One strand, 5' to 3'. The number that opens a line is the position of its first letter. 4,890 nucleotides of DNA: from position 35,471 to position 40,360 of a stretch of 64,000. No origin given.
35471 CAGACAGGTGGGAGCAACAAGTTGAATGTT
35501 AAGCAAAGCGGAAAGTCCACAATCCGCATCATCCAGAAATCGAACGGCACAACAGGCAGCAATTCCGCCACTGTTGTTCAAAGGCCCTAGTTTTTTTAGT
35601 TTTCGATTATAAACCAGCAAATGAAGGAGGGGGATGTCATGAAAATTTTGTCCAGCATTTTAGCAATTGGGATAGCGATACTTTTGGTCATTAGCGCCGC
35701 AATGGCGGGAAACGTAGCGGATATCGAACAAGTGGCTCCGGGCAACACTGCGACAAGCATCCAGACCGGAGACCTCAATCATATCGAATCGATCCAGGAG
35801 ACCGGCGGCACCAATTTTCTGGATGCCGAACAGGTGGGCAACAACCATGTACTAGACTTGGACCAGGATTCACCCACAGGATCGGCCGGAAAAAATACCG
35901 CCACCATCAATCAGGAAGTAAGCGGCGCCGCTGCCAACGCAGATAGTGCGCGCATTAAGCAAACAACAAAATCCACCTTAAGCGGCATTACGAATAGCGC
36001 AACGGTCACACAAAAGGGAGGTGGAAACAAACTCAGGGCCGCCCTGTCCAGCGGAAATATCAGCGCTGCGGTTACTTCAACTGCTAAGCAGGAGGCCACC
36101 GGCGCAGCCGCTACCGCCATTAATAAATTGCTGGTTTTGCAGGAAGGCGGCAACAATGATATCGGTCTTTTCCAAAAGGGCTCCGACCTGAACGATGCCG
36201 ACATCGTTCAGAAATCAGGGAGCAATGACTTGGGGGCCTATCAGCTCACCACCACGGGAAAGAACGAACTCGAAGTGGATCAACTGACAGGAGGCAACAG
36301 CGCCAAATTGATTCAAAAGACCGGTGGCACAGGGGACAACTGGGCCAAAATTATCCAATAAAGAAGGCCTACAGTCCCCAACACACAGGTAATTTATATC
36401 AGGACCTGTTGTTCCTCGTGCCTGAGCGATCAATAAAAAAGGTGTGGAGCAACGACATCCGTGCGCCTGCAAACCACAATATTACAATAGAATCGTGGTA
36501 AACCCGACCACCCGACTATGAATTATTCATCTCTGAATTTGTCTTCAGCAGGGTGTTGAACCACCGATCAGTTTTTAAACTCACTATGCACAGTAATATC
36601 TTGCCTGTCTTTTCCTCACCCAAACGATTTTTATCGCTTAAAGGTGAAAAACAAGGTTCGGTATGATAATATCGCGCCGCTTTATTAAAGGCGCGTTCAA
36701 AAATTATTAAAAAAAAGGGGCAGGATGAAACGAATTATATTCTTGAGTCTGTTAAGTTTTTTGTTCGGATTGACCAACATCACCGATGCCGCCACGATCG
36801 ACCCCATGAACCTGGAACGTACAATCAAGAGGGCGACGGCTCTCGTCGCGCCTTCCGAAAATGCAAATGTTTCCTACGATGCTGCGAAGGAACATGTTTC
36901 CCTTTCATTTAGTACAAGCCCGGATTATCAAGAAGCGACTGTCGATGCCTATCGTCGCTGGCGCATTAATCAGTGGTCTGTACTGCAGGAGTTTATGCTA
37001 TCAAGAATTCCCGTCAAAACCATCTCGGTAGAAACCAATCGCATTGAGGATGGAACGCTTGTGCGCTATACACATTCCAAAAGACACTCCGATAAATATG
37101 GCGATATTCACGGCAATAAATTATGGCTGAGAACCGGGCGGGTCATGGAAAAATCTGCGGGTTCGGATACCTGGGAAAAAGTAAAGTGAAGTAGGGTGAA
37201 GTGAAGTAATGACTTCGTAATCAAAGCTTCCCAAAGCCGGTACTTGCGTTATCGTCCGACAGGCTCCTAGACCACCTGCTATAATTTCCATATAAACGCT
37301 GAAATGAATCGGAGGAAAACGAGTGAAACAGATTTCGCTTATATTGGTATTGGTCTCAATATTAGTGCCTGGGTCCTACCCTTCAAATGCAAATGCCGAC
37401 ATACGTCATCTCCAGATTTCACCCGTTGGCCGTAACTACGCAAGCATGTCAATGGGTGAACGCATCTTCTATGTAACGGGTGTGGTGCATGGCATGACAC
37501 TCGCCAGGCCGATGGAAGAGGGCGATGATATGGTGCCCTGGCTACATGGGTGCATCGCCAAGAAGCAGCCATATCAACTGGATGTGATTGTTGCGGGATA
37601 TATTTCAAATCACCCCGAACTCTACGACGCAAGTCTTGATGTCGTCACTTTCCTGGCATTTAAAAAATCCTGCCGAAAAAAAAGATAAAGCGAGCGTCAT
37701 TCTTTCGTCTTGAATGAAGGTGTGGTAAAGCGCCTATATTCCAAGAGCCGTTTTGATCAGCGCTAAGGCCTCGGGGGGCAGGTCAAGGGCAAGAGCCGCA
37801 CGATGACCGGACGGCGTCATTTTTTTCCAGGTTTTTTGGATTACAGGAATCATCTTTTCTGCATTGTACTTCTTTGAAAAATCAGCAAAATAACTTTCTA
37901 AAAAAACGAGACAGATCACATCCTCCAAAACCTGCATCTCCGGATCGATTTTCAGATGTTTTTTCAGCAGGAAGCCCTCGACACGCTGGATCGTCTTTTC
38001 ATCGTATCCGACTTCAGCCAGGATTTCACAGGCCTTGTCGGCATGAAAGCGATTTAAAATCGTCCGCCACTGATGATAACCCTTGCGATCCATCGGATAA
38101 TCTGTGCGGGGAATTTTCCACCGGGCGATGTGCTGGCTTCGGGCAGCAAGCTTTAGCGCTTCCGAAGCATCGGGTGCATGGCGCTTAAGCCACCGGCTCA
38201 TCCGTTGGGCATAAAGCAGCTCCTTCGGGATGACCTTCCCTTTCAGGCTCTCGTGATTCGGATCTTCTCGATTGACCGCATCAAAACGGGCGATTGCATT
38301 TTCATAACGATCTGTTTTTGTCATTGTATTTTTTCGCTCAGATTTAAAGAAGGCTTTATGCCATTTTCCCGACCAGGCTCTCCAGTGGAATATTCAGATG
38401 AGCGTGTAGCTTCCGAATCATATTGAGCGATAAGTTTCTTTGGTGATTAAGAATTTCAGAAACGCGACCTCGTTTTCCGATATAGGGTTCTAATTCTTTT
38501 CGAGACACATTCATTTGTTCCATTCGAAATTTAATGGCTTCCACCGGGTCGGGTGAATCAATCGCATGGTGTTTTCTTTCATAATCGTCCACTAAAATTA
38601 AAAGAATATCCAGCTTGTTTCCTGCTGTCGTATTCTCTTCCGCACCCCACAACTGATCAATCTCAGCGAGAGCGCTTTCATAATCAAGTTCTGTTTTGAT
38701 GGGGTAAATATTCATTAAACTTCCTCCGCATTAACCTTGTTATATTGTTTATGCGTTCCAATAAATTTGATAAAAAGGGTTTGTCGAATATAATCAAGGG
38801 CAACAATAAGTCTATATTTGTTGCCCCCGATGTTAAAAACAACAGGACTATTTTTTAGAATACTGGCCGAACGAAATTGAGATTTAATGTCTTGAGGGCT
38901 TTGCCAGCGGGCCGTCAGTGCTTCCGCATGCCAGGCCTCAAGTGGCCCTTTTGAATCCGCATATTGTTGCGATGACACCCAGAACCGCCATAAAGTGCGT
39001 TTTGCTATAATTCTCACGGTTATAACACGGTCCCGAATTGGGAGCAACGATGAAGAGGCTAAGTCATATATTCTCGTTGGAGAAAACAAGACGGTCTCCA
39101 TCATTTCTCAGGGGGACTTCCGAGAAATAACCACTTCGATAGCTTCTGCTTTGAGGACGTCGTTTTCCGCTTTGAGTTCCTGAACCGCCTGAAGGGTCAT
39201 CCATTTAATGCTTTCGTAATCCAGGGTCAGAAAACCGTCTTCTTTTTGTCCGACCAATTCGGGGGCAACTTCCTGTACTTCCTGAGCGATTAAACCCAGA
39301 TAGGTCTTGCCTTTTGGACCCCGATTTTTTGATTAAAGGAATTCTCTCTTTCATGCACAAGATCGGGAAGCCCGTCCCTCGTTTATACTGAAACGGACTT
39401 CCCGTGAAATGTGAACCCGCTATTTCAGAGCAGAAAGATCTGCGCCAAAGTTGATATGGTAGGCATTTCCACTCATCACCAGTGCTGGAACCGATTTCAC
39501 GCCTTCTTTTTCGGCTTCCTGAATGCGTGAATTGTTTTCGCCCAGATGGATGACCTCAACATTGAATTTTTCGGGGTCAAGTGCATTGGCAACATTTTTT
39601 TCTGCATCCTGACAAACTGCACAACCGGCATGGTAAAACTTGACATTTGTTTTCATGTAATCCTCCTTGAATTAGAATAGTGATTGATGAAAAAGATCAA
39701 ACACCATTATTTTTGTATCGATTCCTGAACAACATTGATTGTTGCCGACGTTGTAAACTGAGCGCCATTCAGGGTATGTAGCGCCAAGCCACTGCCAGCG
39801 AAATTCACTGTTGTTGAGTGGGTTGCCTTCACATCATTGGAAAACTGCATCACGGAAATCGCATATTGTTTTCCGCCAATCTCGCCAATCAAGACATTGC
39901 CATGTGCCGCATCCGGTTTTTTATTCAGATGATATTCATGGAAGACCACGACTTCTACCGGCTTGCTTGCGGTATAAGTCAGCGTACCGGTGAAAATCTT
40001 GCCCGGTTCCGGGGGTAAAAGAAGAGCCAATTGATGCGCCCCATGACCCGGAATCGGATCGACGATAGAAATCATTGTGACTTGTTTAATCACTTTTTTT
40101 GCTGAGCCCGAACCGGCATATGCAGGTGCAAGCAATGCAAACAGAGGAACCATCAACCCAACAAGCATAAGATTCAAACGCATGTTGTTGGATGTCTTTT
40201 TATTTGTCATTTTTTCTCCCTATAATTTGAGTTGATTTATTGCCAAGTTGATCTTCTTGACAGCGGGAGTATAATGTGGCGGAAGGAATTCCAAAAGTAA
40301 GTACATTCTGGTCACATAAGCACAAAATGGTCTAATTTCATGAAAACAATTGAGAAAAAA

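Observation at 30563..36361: Co-linear curli-type amyloid secretion locus with four curlin paralogs in a probably non-enterobacterial host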

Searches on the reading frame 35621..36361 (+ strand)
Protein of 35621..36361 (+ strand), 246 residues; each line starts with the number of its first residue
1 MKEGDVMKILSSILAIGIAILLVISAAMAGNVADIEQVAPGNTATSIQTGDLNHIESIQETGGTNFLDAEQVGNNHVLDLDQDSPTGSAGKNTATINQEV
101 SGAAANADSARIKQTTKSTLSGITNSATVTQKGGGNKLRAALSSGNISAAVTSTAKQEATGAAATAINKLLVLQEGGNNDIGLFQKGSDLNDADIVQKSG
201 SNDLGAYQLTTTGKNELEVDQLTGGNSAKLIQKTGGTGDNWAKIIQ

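Call 3: search_protein_families(library=pfam, proteins=[window:35621-36361:+], max_evalue=1)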
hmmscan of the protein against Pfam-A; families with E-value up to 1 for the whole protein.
window:35621-36361:+ (246 aa): 1 family
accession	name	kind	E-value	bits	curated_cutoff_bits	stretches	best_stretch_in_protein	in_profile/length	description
PF07012.17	Curlin_rpt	-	4.6e-09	36.5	20.7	2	31-55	4-28/34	Curlin associated repeat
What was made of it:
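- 35639..36361 (+): Curlin 4 (240 aa from the ATG at 35639; the longest ORF starts at 35621). It has about 16 strand motifs with a central insertion of about 25 residues. Curlin_rpt 36.5 bits (call 3).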

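Call 4: search_protein_families(library=ncbifam, proteins=[window:35621-36361:+], max_evalue=1)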
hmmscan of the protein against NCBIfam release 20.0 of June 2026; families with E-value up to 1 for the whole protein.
window:35621-36361:+ (246 aa): 2 families
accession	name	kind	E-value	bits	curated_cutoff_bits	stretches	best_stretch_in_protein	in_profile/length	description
NF007506.1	PRK10101.1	equivalog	9.9e-07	28.6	165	2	21-61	90-130/151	curli minor subunit CsgB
NF007470.1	PRK10051.1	equivalog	0.00063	19.7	160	1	145-235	52-140/150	curli major subunit CsgA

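Call 73: predict_structure(alignment_id=A7)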
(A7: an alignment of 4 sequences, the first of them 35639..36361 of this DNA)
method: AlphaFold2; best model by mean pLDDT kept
length: 240 residues; sequences in the alignment: 4
mean_pLDDT: 48.3   pTM: 0.42
mean pLDDT of the five models: 48.3, 44.5, 42.9, 40.7, 37.3
residues with pLDDT >= 90: 0; 70-90: 3; 50-70: 111; < 50: 126
segments of 3 or more residues with pLDDT < 50: 18-34, 47-50, 52-56, 79-82, 94-103, 110-119, 127-165, 167-176, 179-181, 218-220
pLDDT, mean of each block of 10 residues (from residue 1): 68 57 44 49 49 49 51 50 52 48 50 48 48 39 24 30 42 47 51 50 54 52 53 57
secondary structure, 60 per line:
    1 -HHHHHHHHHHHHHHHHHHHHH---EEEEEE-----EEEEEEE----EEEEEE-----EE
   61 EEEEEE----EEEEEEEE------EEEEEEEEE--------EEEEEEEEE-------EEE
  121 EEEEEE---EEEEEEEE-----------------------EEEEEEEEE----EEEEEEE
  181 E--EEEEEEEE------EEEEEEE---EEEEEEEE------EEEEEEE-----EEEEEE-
elements in order: H2-22 E26-31 E37-43 E48-53 E59-66 E71-78 E85-93 E102-110 E118-126 E130-137 E161-169 E174-181 E184-191 E198-204 E208-215 E222-228 E234-239
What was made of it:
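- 35639..36361 (+): The AF2 model has 16 beta-strands but low confidence, pLDDT 48 (call 73).
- On Curli / type VIII secretion system (broad sense): The AF2 model of curlin 4 has 16 strands but pLDDT 48 (call 73).
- The AF2 model of curlin 4 is low-confidence (call 73).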

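Call 75: fold_search(model_id=the predicted structure, library=pdb)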
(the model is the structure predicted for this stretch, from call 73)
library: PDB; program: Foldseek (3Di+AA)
matches with E <= 10: 89; with E <= 0.001: 0
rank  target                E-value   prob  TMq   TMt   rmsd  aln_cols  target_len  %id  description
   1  5awf_A                1.8e-01  0.20  0.28  0.20  16.8       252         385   10  Crystal structure of SufB-SufC-SufD complex from Escherichia coli (released 2015-11-11)
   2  5awg_F                2.9e-01  0.21  0.30  0.22  14.3       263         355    6  Crystal structure of Hg-bound SufB-SufC-SufD complex from Escherichia coli (released 2015-11-11)
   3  5awf_E                3.1e-01  0.21  0.32  0.23  11.9       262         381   10  Crystal structure of SufB-SufC-SufD complex from Escherichia coli (released 2015-11-11)
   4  1rwr                  3.1e-01  0.15  0.25  0.22  15.6       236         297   12  Crystal structure of filamentous hemagglutinin secretion domain (released 2004-04-13)
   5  5nxk_B                3.2e-01  0.07  0.19  0.16  16.5       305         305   12  L. reuteri 53608 SRRP (released 2018-03-21)
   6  5awg_B                3.6e-01  0.13  0.24  0.18  17.5       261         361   11  Crystal structure of Hg-bound SufB-SufC-SufD complex from Escherichia coli (released 2015-11-11)
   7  4dn7_A                4.4e-01  0.11  0.24  0.17  15.7       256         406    9  CRYSTAL STRUCTURE OF putative ABC transporter, ATP-binding protein from Methanosarcina mazei Go1 (released 2012-02-22)
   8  6n2b_B                6.7e-01  0.07  0.20  0.16  13.2       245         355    9  The Crystal Structure of Caldicellulosiruptor kristjanssonii Tapirin C-terminal domain (released 2018-12-19)
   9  5nxk_A                7.5e-01  0.04  0.18  0.16  16.5       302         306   10  L. reuteri 53608 SRRP (released 2018-03-21)
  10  9h78_B                7.9e-01  0.10  0.28  0.25  14.2       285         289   10  [FeS] cluster-loaded SMS complex from M. jannaschii (released 2025-06-04)
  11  5awf_B                9.3e-01  0.13  0.29  0.20  15.4       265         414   10  Crystal structure of SufB-SufC-SufD complex from Escherichia coli (released 2015-11-11)
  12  7o9q_B                9.8e-01  0.14  0.34  0.28  10.2       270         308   11  Crystal structure of the Awp1 (adhesin-like wall protein 1) A-domain from Candida glabrata (released 2021-12-15)
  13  6pzl                  1.1e+00  0.06  0.21  0.21  15.6       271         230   11  P. mirabilis hemolysin A mutant - Q125A (released 2020-08-05)
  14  8tms_A                1.5e+00  0.03  0.18  0.16  16.9       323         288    6  Crystal structure of bacterial pectin methylesterase PmeC2 from rumen Butyrivibrio (released 2023-08-16)
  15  6sus                  1.5e+00  0.02  0.14  0.13  15.6       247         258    8  Crystal structure of RTX domain blocks IV and V of adenylate cyclase toxin from Bordetella pertussis (released 2020-09-16)
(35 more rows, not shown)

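Call 77: search_solved_structures(query=window:35639-36361:+, max_evalue=0.01)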
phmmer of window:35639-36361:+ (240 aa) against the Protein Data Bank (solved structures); distinct sequences matched with E-value up to 0.01: 1.
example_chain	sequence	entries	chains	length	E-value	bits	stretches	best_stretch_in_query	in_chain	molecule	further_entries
8c50_A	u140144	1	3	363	0.0025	21.2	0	112-196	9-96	Curlin associated repeat-containing protein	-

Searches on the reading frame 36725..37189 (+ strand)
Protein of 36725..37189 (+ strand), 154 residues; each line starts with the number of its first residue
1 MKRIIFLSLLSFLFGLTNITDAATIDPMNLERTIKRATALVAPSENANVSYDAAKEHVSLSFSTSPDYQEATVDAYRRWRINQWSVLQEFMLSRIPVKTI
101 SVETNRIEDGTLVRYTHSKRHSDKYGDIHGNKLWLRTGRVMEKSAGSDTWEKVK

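Call 25: search_protein_families(library=pfam, proteins=[window:36725-37189:+], max_evalue=0.001)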
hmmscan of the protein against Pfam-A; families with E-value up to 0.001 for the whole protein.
window:36725-37189:+ (154 aa): 0 families

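Call 47: search_protein_families(library=pfam, proteins=[window:36725-37189:+], max_evalue=10)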
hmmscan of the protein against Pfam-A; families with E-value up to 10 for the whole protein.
window:36725-37189:+ (154 aa): 1 family
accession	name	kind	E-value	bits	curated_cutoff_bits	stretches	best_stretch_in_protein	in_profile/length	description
PF22500.2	GMC_oxred_C_1st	-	0.14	12.5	27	1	27-66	46-85/114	GMC oxidoreductase, C-terminal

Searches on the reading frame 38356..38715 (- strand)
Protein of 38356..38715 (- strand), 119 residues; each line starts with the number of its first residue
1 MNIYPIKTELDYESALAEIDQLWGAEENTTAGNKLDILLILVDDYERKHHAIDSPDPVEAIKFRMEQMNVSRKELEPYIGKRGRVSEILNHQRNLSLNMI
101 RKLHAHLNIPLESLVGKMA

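Call 25: search_protein_families(library=pfam, proteins=[window:38356-38715:-], max_evalue=0.001)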
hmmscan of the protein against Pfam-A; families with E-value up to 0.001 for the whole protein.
window:38356-38715:- (119 aa): 1 family
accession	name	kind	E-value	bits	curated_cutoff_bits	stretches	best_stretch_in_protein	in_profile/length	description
PF01381.28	HTH_3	-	1.4e-05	25.5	23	1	61-113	1-54/55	Helix-turn-helix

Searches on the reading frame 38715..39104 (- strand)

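Call 25: search_protein_families(library=pfam, proteins=[window:38715-39104:-], max_evalue=0.001)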
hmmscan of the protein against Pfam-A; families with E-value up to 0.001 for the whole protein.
window:38715-39104:- (129 aa): 1 family
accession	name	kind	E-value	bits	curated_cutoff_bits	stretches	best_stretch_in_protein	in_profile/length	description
PF09907.15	HigB_toxin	-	1.8e-30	105.5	27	1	52-123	2-73/74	HigB_toxin, RelE-like toxic component of a toxin-antitoxin system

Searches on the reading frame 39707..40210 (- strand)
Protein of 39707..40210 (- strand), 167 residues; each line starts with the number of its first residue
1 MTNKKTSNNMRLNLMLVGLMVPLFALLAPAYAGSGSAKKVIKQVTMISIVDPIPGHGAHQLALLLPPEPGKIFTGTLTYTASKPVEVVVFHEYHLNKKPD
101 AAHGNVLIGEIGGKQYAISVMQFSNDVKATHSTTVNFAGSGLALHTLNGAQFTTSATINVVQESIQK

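Call 25: search_protein_families(library=pfam, proteins=[window:39707-40210:-], max_evalue=0.001)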
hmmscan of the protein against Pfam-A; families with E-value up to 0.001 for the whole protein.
window:39707-40210:- (167 aa): 0 families

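Call 47: search_protein_families(library=pfam, proteins=[window:39707-40210:-], max_evalue=10)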
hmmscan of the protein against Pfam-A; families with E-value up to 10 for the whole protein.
window:39707-40210:- (167 aa): 1 family
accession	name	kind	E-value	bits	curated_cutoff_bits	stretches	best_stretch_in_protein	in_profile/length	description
PF19639.4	DUF6142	-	0.073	13.7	27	1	2-48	9-56/103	Family of unknown function (DUF6142)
